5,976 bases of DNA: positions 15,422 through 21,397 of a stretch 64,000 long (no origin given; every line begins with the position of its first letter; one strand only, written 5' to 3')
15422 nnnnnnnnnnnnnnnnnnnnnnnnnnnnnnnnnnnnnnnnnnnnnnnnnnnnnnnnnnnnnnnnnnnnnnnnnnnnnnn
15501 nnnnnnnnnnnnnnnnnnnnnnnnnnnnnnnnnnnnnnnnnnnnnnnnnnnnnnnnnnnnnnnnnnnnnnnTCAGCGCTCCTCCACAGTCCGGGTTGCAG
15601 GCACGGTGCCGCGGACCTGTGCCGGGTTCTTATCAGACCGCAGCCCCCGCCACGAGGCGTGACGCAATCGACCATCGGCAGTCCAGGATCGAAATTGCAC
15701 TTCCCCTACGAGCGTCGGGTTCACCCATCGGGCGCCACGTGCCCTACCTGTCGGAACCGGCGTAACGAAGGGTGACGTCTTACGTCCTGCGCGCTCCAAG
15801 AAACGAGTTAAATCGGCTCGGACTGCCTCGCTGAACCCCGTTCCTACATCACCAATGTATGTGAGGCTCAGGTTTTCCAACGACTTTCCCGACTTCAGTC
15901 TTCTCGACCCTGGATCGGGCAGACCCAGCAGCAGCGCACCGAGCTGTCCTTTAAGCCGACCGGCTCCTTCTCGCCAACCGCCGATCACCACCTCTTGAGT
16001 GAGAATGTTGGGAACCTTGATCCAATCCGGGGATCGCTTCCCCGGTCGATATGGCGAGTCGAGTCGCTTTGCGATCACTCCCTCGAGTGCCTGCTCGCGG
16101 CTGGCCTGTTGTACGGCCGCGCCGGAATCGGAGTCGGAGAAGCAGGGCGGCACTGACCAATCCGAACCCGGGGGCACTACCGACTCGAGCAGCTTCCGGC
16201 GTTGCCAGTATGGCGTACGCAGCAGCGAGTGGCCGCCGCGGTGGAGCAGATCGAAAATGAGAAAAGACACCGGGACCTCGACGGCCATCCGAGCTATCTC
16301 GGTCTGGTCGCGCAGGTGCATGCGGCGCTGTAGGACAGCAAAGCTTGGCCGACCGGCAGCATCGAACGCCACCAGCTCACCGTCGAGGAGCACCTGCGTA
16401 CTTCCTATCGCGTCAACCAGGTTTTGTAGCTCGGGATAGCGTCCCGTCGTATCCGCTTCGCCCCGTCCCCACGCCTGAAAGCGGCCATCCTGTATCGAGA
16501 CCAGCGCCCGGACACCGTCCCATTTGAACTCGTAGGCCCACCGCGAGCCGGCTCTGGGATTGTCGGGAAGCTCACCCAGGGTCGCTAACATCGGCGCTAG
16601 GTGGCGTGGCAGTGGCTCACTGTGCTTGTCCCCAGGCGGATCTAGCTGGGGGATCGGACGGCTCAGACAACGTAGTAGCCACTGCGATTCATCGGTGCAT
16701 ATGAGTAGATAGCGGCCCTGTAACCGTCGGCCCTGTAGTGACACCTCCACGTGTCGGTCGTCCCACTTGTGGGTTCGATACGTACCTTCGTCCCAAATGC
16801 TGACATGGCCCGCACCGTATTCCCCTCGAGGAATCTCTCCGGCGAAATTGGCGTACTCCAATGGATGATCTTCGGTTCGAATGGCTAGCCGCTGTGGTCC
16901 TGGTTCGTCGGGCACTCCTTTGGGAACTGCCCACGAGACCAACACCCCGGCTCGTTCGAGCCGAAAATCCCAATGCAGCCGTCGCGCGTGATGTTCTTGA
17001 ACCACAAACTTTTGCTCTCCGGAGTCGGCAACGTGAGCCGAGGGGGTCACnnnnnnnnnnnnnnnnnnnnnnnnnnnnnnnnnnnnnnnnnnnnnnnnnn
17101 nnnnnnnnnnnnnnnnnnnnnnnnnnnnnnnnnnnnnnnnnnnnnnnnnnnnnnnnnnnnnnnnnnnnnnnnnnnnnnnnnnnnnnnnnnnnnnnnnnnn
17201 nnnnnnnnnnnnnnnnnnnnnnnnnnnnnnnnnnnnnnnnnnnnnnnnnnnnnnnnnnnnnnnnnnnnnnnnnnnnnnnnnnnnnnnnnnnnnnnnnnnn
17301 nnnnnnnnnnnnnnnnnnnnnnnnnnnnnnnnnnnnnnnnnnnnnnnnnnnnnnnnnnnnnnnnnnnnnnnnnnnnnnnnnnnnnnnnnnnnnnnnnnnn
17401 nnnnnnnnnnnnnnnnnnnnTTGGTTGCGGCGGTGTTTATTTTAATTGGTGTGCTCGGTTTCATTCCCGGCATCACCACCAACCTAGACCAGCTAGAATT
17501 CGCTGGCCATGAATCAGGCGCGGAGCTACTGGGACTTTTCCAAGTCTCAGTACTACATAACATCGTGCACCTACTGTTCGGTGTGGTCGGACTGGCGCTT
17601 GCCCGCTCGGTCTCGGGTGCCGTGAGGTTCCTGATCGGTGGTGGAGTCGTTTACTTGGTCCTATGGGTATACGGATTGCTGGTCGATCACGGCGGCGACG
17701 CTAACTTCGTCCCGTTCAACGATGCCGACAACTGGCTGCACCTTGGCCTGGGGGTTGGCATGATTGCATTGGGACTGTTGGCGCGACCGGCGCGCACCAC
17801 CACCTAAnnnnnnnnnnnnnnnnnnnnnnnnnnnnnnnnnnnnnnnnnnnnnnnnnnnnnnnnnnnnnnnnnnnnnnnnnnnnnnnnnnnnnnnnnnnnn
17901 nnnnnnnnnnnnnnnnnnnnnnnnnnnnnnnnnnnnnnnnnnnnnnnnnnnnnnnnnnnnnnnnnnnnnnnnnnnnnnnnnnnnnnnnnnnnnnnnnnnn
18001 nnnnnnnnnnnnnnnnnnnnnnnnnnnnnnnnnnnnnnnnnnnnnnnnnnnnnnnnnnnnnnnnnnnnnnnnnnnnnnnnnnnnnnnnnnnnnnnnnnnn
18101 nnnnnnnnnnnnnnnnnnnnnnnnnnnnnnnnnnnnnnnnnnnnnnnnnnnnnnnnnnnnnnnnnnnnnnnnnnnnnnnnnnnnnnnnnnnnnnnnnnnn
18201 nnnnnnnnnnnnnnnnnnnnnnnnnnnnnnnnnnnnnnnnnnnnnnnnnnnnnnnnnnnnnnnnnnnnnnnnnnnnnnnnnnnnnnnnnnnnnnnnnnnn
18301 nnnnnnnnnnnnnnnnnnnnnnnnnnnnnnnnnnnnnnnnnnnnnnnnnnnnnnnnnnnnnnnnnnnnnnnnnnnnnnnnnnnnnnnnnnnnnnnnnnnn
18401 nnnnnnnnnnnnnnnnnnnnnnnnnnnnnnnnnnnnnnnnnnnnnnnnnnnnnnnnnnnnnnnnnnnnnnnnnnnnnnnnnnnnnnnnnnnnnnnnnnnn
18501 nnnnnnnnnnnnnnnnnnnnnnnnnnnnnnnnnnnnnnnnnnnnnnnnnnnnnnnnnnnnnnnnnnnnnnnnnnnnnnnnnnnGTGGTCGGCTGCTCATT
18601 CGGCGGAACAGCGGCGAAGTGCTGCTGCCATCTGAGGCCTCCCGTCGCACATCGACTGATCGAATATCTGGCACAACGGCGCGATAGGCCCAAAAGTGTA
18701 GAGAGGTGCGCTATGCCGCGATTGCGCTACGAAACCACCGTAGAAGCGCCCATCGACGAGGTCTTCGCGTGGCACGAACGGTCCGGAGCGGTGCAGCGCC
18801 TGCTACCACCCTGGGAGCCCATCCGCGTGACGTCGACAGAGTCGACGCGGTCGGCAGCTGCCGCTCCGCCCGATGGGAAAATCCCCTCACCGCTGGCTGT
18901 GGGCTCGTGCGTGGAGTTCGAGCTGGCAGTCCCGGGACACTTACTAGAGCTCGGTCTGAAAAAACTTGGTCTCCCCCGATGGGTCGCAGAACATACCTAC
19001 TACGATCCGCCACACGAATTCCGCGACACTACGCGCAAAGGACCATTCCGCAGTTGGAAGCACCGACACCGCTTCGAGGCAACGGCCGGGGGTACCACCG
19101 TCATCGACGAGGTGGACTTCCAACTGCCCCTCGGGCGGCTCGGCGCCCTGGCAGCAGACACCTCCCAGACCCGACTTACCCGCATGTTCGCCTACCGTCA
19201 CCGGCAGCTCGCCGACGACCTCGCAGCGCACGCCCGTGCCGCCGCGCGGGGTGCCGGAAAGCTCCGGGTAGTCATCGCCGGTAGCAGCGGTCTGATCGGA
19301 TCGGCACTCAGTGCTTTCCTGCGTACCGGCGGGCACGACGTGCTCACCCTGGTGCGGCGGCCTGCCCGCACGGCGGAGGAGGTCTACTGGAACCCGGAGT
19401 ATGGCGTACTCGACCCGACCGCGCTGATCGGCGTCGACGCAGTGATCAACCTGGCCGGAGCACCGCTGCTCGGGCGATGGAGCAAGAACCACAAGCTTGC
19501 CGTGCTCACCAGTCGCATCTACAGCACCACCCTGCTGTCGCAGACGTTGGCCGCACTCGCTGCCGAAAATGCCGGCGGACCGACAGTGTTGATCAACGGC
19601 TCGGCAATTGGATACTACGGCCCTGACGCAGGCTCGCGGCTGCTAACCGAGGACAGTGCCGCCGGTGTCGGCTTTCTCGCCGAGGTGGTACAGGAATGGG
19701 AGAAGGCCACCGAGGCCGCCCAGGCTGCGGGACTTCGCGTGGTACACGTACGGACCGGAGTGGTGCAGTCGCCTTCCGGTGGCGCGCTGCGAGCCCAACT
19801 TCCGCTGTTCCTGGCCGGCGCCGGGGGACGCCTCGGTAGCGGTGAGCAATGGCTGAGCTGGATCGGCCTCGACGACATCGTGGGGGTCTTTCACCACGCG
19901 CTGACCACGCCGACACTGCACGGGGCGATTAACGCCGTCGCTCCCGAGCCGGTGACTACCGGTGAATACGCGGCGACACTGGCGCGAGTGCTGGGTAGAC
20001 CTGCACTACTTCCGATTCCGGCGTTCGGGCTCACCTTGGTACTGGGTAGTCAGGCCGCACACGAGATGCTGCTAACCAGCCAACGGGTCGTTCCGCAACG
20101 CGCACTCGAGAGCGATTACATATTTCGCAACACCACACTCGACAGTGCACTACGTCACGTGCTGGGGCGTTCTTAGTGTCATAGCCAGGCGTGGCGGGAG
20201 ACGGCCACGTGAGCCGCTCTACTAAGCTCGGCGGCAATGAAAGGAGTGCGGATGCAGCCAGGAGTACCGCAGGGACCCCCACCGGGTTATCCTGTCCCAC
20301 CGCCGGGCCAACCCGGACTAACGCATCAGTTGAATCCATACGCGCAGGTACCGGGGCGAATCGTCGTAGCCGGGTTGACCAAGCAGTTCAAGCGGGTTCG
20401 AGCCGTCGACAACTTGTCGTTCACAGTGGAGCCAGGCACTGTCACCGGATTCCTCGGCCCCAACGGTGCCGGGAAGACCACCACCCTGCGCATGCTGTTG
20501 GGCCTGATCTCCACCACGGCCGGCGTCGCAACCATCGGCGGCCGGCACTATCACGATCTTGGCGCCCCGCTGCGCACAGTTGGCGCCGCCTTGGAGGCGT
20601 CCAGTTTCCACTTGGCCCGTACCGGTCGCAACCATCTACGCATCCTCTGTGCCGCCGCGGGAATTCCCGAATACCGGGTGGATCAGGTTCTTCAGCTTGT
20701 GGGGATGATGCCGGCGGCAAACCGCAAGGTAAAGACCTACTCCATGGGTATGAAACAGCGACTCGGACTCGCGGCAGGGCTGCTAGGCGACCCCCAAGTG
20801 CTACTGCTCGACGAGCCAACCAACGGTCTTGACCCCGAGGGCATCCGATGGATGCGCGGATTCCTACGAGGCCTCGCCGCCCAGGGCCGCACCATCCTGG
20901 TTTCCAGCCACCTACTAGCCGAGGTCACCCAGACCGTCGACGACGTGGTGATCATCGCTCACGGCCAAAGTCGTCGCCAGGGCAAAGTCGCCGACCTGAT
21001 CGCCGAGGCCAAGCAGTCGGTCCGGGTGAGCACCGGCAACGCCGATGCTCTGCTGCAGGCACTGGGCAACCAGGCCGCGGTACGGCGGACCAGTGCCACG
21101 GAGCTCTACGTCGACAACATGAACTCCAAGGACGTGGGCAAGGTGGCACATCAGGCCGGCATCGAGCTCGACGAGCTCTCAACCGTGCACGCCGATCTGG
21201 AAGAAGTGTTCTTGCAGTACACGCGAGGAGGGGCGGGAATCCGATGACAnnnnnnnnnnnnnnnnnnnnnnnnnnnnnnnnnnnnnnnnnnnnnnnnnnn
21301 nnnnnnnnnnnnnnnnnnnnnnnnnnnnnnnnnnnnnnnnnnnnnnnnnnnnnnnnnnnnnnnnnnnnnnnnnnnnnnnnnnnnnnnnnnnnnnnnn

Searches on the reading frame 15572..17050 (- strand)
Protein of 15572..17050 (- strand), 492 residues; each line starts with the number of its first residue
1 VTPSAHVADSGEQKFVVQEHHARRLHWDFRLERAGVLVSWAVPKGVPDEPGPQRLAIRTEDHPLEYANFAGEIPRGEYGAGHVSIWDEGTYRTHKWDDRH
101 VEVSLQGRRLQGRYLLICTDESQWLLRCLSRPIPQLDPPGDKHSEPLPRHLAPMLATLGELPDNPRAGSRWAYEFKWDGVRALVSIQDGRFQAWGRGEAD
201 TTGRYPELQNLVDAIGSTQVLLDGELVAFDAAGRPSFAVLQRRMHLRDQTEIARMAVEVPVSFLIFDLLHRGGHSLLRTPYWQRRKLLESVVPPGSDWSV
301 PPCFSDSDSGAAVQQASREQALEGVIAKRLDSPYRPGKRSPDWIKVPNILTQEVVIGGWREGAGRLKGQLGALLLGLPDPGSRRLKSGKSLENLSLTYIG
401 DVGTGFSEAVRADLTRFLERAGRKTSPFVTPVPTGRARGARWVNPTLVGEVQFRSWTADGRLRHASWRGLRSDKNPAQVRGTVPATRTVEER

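Call 61: search_protein_families(library=pfam, proteins=[window:15572-17050:-], max_evalue=0.0001)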
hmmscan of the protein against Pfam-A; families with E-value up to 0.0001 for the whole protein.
window:15572-17050:- (492 aa): 3 families
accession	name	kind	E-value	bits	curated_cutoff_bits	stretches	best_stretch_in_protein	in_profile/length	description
PF13298.12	LigD_N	-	2.7e-40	137.3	31.1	1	18-117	1-106/107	DNA Ligase D 3'-phosphoesterase domain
PF01068.26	DNA_ligase_A_M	-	2.6e-33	115.9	26.2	1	168-346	19-203/204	ATP dependent DNA ligase domain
PF04679.21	DNA_ligase_A_C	-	9e-25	87.4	27.5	1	368-474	3-94/94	ATP dependent DNA ligase C terminal region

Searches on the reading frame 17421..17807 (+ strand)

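Call 61: search_protein_families(library=pfam, proteins=[window:17421-17807:+], max_evalue=0.0001)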
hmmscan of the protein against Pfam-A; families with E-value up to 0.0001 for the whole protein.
window:17421-17807:+ (128 aa): 1 family
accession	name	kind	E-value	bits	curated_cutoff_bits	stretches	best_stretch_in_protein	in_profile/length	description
PF14325.12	DUF4383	-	1e-44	152.2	27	1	2-119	7-124/125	Domain of unknown function (DUF4383)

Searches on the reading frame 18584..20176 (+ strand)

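Call 61: search_protein_families(library=pfam, proteins=[window:18584-20176:+], max_evalue=0.0001)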
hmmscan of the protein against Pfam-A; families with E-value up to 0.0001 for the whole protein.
window:18584-20176:+ (530 aa): 3 families
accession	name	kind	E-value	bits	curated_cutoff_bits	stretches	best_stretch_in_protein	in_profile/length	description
PF08338.16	DUF1731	-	1.3e-15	57.3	27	1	478-526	1-47/47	Domain of unknown function (DUF1731)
PF01370.27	Epimerase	-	1e-11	45.2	20.9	1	229-443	1-228/240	NAD dependent epimerase/dehydratase family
PF03364.25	Polyketide_cyc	-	7.2e-09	36.4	23.4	1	53-202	1-121/126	Polyketide cyclase / dehydrase and lipid transport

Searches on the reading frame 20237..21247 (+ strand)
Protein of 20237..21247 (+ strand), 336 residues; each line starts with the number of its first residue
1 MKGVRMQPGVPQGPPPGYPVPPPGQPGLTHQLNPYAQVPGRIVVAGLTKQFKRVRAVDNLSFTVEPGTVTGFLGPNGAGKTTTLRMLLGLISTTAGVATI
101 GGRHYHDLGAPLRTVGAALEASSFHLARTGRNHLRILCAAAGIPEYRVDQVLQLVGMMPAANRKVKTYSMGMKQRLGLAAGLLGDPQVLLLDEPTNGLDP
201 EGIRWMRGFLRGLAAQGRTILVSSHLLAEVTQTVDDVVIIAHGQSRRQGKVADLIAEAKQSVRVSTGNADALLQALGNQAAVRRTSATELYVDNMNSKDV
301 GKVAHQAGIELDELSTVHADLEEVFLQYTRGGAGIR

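Call 61: search_protein_families(library=pfam, proteins=[window:20237-21247:+], max_evalue=0.0001)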
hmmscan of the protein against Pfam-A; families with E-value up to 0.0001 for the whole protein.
window:20237-21247:+ (336 aa): 2 families
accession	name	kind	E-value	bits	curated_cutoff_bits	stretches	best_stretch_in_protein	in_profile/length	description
PF00005.33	ABC_tran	-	2.1e-27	96.8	25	1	58-196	2-137/137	ABC transporter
PF13304.12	AAA_21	-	8.4e-13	49.5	27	1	168-226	238-299/304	AAA domain, putative AbiEii toxin, Type IV TA system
